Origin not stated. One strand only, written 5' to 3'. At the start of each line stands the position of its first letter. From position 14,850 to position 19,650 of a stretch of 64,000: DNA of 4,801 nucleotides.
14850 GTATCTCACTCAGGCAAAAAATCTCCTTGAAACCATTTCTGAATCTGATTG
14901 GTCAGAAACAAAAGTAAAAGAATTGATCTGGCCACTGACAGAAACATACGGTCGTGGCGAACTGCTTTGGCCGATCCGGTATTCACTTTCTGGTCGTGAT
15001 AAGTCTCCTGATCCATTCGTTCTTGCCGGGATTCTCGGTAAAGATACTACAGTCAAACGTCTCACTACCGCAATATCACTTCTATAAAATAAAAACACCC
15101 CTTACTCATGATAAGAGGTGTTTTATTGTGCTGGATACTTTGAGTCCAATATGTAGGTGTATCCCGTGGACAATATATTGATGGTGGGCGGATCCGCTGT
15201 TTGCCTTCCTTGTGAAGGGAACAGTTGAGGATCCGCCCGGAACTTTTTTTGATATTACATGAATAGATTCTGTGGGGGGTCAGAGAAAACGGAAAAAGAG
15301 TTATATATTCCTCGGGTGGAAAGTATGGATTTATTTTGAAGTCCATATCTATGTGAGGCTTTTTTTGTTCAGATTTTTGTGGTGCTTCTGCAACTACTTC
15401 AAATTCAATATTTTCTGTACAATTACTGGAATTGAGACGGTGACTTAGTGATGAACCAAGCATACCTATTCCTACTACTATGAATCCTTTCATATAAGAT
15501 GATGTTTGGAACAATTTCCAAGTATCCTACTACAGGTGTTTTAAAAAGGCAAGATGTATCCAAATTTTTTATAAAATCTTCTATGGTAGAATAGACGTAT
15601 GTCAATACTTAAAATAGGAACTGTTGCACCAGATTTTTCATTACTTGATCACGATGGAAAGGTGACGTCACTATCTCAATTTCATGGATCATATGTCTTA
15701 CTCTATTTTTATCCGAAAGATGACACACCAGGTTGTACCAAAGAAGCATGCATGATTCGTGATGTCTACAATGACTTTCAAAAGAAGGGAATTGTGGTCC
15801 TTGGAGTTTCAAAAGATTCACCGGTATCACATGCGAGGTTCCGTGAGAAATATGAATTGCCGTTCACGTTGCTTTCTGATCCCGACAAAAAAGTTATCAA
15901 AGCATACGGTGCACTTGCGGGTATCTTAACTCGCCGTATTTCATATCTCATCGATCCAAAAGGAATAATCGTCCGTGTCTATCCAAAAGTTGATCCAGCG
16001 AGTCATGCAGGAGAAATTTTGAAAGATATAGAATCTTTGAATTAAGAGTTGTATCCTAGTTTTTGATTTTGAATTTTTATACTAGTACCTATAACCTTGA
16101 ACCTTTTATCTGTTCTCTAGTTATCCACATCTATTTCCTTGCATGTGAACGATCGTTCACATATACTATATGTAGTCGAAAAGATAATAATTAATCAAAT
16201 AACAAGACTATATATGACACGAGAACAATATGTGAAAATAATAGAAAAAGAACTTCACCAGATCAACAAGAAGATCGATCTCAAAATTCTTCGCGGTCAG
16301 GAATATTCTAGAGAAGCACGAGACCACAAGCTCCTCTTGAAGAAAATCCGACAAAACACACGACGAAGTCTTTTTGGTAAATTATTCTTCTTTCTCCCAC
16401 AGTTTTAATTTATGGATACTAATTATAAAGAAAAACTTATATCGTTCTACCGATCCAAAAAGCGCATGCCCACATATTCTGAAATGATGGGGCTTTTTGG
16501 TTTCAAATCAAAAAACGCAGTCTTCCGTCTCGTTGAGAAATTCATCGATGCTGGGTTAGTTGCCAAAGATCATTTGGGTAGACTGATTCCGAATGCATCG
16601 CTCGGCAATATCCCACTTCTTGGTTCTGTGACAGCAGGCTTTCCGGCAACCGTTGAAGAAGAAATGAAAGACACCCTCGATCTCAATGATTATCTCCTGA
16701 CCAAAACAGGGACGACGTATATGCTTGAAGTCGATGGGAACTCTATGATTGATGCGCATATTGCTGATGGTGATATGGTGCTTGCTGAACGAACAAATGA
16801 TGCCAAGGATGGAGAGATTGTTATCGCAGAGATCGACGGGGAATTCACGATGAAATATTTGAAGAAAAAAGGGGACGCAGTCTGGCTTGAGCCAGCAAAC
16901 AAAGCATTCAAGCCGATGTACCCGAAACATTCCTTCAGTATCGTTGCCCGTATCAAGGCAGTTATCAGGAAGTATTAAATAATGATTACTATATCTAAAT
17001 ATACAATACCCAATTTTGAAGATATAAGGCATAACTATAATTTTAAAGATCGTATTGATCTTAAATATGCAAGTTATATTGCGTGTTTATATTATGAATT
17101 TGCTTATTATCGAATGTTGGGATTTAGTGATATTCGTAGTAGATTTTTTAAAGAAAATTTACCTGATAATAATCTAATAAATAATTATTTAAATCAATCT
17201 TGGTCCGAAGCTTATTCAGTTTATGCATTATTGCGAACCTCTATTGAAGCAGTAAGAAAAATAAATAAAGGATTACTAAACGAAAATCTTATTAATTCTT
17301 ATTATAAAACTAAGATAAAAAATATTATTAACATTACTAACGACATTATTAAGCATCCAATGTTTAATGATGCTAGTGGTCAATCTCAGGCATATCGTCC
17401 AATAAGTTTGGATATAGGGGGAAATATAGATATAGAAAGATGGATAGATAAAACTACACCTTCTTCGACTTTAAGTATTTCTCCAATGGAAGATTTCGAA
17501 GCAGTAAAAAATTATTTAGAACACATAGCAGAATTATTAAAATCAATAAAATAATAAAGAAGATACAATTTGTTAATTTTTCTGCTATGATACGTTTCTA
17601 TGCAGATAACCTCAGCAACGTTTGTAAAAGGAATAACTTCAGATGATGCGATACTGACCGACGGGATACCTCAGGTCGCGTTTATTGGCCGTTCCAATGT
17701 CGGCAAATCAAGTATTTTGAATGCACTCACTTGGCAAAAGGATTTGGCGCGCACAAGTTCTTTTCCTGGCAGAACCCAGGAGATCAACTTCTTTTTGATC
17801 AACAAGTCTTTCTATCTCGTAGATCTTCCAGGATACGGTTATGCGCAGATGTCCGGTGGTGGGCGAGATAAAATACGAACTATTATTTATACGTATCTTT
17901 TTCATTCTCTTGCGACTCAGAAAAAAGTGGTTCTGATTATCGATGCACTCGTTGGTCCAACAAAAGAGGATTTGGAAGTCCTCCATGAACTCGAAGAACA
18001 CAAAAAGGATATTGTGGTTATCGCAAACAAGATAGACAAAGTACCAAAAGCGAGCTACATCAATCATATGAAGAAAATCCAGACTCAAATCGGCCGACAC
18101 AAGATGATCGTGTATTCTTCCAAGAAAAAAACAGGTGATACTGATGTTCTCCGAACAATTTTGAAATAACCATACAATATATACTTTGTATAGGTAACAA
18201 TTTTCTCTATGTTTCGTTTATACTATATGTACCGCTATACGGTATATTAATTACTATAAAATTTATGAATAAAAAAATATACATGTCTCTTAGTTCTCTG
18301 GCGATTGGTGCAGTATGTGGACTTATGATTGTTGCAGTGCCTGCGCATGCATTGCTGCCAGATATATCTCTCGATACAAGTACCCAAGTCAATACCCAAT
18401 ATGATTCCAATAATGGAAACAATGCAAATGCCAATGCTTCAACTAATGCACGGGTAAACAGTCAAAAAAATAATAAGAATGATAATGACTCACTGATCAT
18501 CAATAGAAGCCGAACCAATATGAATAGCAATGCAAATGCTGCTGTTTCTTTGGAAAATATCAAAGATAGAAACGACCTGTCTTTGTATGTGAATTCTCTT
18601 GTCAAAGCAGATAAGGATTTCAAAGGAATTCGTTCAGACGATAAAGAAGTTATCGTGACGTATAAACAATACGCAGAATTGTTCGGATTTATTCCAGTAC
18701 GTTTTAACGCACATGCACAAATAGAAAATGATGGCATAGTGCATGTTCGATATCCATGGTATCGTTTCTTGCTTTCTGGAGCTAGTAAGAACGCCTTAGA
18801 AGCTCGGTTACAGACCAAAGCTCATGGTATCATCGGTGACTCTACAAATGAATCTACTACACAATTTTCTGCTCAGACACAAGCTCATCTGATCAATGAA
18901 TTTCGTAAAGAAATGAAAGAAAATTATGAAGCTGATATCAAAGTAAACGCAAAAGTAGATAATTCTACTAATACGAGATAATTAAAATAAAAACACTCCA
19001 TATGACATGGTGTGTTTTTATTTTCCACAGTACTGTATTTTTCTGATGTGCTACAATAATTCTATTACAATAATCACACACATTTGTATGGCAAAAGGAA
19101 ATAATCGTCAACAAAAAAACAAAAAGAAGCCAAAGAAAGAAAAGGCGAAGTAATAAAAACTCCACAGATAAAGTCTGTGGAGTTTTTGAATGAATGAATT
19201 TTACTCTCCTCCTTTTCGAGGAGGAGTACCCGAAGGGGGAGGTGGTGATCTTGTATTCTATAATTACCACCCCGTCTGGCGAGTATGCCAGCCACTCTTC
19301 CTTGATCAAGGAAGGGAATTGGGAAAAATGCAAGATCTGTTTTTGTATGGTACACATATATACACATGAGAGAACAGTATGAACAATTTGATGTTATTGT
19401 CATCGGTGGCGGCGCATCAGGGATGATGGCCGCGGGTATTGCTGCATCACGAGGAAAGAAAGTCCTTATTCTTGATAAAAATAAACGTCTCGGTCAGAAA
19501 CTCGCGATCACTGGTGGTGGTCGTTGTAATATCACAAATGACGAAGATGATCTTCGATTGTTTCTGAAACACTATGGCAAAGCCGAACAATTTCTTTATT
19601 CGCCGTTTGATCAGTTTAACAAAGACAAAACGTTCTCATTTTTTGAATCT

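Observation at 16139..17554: SOS-regulated operon: Cheo box in the promoter spacer, small upstream ORF, lexA, and an AT-rich unknown 190-aa gene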

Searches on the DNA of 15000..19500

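Call 87: search_rna_families(source=window, start=15000, end=19500, threshold=evalue, max_evalue=0.1)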
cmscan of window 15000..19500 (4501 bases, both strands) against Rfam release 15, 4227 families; matches with E-value up to 0.1: 0.
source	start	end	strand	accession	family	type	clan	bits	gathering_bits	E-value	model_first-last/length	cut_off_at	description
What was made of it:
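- Tried and rejected: Rfam scan of 15000-19500 found nothing (call 87).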

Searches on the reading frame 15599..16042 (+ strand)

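Call 5: search_protein_families(library=pfam, proteins=[window:15599-16042:+], max_evalue=1)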
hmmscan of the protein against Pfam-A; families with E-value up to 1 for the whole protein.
window:15599-16042:+ (148 aa): 6 families
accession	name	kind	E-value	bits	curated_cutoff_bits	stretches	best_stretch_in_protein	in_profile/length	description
PF00578.27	AhpC-TSA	-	4.3e-41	140.2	26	1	6-126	1-123/124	AhpC/TSA family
PF08534.16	Redoxin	-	1.8e-22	80.2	26.6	1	7-134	3-141/148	Redoxin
PF13911.12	AhpC-TSA_2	-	0.00074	20.3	27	1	55-104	4-53/114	AhpC/TSA antioxidant enzyme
PF13905.12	Thioredoxin_8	-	0.0019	19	27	1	30-103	1-77/94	Thioredoxin-like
PF02630.20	SCO1-SenC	-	0.0024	18.3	22.8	1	11-64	2-55/134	SCO1/SenC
PF00255.25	GSHPx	-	0.014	15.4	27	1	12-70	3-59/108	Glutathione peroxidase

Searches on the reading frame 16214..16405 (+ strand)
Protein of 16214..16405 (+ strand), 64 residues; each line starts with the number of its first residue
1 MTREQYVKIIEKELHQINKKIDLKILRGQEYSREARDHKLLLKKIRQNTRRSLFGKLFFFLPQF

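Call 5: search_protein_families(library=pfam, proteins=[window:16214-16405:+], max_evalue=1)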
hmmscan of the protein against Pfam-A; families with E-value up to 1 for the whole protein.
window:16214-16405:+ (64 aa): 0 families

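Call 6: search_protein_families(library=padloc, proteins=[window:16214-16405:+], max_evalue=1)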
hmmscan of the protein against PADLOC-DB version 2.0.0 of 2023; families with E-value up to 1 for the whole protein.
window:16214-16405:+ (64 aa): 0 families

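Call 7: search_protein_families(library=ncbifam, proteins=[window:16214-16405:+], max_evalue=1)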
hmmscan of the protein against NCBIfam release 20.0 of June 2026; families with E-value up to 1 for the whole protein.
window:16214-16405:+ (64 aa): 1 family
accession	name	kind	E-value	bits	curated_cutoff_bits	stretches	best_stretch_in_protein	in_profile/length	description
TIGR00086.1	smpB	equivalog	0.024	14.7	119.1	1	4-45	41-82/144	SsrA-binding protein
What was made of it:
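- On SulA (PF03846) / YneA (LysM plus transmembrane) / SidA-type SOS division inhibitors, tested for p190: No Pfam or NCBIfam hit (calls 5, 7).
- Checked: It has no domain hit in Pfam, NCBIfam or PADLOC (calls 5-7).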

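Call 51: find_homologous_proteins(query=window:16214-16405:+, max_evalue=0.001)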
Query window:16214-16405:+ (64 aa): 38 proteins with E <= 0.001 among 38 candidates.
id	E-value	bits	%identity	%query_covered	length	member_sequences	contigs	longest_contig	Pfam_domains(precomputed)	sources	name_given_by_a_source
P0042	3.7e-33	129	100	100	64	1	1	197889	-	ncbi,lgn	-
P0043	1.1e-32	128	98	100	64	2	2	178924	-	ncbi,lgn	-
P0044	2.8e-23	98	76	97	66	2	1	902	-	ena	-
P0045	5.6e-22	94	78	91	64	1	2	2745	-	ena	-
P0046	1.2e-20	90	70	100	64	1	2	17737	-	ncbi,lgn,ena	-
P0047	2.6e-19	86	76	91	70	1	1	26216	-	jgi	-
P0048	1.7e-17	80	69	91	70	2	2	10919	-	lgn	-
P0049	5.1e-17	79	68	92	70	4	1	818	-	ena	-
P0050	1.2e-16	77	67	91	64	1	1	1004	-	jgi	-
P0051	1.6e-16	77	64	100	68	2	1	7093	-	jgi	jgi:hypothetical protein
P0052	6.0e-16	75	66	91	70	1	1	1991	-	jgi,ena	-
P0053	6.4e-16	75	64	94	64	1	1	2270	-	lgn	-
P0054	7.9e-16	75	65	89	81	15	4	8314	-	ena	-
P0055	8.3e-16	75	63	100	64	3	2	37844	-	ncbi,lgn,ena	-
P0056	9.8e-16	75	62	91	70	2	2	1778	-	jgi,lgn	-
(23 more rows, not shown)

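Call 52: find_encoding_contigs(protein=P0043, flank=4000, max_places=3)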
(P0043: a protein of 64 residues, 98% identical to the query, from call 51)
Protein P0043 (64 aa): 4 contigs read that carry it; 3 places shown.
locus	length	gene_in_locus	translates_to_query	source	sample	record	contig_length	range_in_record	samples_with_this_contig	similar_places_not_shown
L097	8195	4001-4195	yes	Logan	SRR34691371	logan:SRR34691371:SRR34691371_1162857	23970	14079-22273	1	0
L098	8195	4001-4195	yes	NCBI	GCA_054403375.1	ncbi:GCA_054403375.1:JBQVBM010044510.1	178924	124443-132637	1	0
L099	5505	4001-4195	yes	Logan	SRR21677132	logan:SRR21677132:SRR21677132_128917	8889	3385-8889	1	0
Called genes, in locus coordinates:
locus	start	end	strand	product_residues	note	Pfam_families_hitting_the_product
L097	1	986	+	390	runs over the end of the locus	PF03033:Glyco_transf_28, PF04101:Glyco_tran_28_C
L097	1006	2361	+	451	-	PF00749:tRNA-synt_1c, PF19269:Anticodon_2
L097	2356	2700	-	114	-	-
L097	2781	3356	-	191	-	-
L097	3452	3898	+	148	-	PF08534:Redoxin, PF00578:AhpC-TSA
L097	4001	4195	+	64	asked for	-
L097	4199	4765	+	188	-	PF00717:Peptidase_S24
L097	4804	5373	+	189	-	PF03193:RsgA_GTPase (faint), PF00009:GTP_EFTU (faint), PF02421:FeoB_N, PF00350:Dynamin_N (faint), PF01926:MMR_HSR1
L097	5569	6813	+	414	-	PF00070:Pyr_redox (faint), PF00890:FAD_binding_2, PF01134:GIDA (faint), PF01266:DAO (faint), PF01494:FAD_binding_3 (weak), PF03486:HI0933_like, PF12831:FAD_oxidored, PF22780:HI0933_like_1st, +2 more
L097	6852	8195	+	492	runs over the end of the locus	PF03193:RsgA_GTPase (faint), PF00005:ABC_tran, PF02463:SMC_N (faint), PF13191:AAA_16 (faint), PF13476:AAA_23 (faint), PF13555:AAA_29 (faint), PF20720:nSTAND3 (faint), PF00005:ABC_tran, +2 more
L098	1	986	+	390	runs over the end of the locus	PF03033:Glyco_transf_28, PF04101:Glyco_tran_28_C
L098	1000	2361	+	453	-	PF00749:tRNA-synt_1c, PF19269:Anticodon_2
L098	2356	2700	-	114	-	-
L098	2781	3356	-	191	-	-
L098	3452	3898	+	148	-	PF08534:Redoxin, PF00578:AhpC-TSA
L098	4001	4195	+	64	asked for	-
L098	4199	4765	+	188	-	PF00717:Peptidase_S24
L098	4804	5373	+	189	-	PF03193:RsgA_GTPase (faint), PF00009:GTP_EFTU (faint), PF02421:FeoB_N, PF00350:Dynamin_N (faint), PF01926:MMR_HSR1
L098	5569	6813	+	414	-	PF00070:Pyr_redox (faint), PF00890:FAD_binding_2, PF01134:GIDA (faint), PF01266:DAO (faint), PF01494:FAD_binding_3 (weak), PF03486:HI0933_like, PF12831:FAD_oxidored, PF22780:HI0933_like_1st, +2 more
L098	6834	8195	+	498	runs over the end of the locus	PF03193:RsgA_GTPase (faint), PF00005:ABC_tran, PF02463:SMC_N (faint), PF13191:AAA_16 (faint), PF13476:AAA_23 (faint), PF13555:AAA_29 (faint), PF20720:nSTAND3 (faint), PF00005:ABC_tran, +2 more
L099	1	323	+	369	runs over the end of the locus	PF01098:FTSW_RODA_SPOVE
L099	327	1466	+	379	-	PF03033:Glyco_transf_28, PF04101:Glyco_tran_28_C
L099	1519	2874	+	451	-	PF00749:tRNA-synt_1c, PF19269:Anticodon_2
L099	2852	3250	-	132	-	-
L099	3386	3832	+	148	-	PF08534:Redoxin, PF00578:AhpC-TSA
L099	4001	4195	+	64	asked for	-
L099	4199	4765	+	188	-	PF00717:Peptidase_S24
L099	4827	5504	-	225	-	?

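Call 70: search_solved_structures(query=A3, max_evalue=10)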
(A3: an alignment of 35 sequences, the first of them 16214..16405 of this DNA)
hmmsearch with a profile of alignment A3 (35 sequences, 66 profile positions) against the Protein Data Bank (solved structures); distinct sequences matched with E-value up to 10: 2.
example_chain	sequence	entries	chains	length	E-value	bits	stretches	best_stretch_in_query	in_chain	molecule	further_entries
7oac_A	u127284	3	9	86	0.39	13.6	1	9-34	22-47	General control transcription factor GCN4,conserved hypothetical protein residues 311-335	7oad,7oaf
2hpg_A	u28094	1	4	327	8.7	9.3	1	4-34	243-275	ABC transporter, periplasmic substrate-binding protein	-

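Call 75: predict_structure(alignment_id=A3)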
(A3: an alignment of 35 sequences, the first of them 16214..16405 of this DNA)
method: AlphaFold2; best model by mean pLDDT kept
length: 64 residues; sequences in the alignment: 35
mean_pLDDT: 75.0   pTM: 0.49
mean pLDDT of the five models: 75.0, 74.0, 73.4, 72.1, 71.8
residues with pLDDT >= 90: 0; 70-90: 48; 50-70: 13; < 50: 3
segments of 3 or more residues with pLDDT < 50: 62-64
pLDDT, mean of each block of 10 residues (from residue 1): 79 84 83 81 76 59 46
secondary structure, 60 per line:
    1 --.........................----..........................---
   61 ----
elements in order: H3-27 H32-57
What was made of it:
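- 16214..16408 (+): sORF: 64-aa basic (pI 10.4) helical-hairpin protein with an aromatic/hydrophobic tail, conserved partner of lexA, function unknown. The AF2 model has helices 3-27 and 32-57, pLDDT 75 (call 75).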

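Call 77: fold_search(model_id=the predicted structure, library=pdb)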
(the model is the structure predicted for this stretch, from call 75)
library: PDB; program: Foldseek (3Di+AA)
matches with E <= 10: 26; with E <= 0.001: 0
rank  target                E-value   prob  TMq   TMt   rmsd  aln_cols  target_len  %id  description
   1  9qo2_E                1.6e+00  0.33  0.58  0.47   3.4        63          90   13  Dissociation-state-1 of 9-subunit CSN and SCF (SKP1-SKP2-CKS1) complex (released 2026-02-18)
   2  1skv_B                1.7e+00  0.66  0.70  0.73   1.7        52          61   12  Crystal Structure of D-63 from Sulfolobus Spindle Virus 1 (released 2004-07-13)
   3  1skv_C                2.0e+00  0.57  0.69  0.75   1.8        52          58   12  Crystal Structure of D-63 from Sulfolobus Spindle Virus 1 (released 2004-07-13)
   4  6he1_A                2.4e+00  0.41  0.66  0.12   2.6        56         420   16  Pseudomonas aeruginosa Seryl-tRNA Synthetase in Complex with 5'-O-(N-(L-seryl)-sulfamoyl)N3-methyluridine (released 2019-12-04)
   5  9qo1_E                3.8e+00  0.16  0.56  0.18   3.4        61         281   11  Activated 9-subunit COP9 signalosome and neddylated SCF (SKP1-SKP2-CKS1) complex structure (released 2026-02-11)
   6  5hea_A                4.1e+00  0.15  0.53  0.13  12.3        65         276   18  CgT structure in hexamer (released 2016-08-31)
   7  9qmp                  4.4e+00  0.41  0.64  0.10   1.0        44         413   14  E.coli seryl-tRNA synthetase (released 2025-05-14)
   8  6he3_A                4.4e+00  0.23  0.65  0.12   2.7        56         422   16  Pseudomonas aeruginosa Seryl-tRNA Synthetase in Complex with 5'-O-(N-(L-seryl)-sulfamoyl)cytidine (released 2019-12-04)
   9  6zsh_C                4.7e+00  0.14  0.55  0.45   3.8        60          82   22  The mechanism of activation of the actin binding protein EHBP1 by Rab8 family members (released 2020-09-02)
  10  9c7z_A                4.7e+00  0.05  0.33  0.33   4.8        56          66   20  Hallucinated C3 protein assembly HALC3_919 (released 2025-05-21)
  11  6mzm_W                5.1e+00  0.07  0.34  0.28   4.5        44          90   16  Human TFIID bound to promoter DNA and TFIIA (released 2018-11-28)
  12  6r1m_B                5.5e+00  0.28  0.62  0.10   1.2        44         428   14  Crystal structure of E. coli seryl-tRNA synthetase complexed to seryl sulfamoyl adenosine (released 2020-01-22)
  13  3epv_A                5.5e+00  0.12  0.52  0.36   3.2        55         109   20  X-ray Structure of the Metal-sensor CnrX in both the Apo- and Copper-bound Forms (released 2008-11-25)
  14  6dlm_A                6.0e+00  0.25  0.66  0.58   1.3        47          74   15  DHD127 (released 2018-12-19)
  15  5a9s_A                7.0e+00  0.25  0.58  0.14   0.8        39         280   15  NADPH complex of Imine Reductase from Amycolatopsis orientalis (released 2016-06-01)
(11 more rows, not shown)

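Call 80: search_protein_families(library=pfam, proteins=[L099:4827-5501:-], max_evalue=0.01)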
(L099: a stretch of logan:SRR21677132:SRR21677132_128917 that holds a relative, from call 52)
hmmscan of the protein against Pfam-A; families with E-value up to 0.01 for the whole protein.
L099:4827-5501:- (224 aa): 0 families
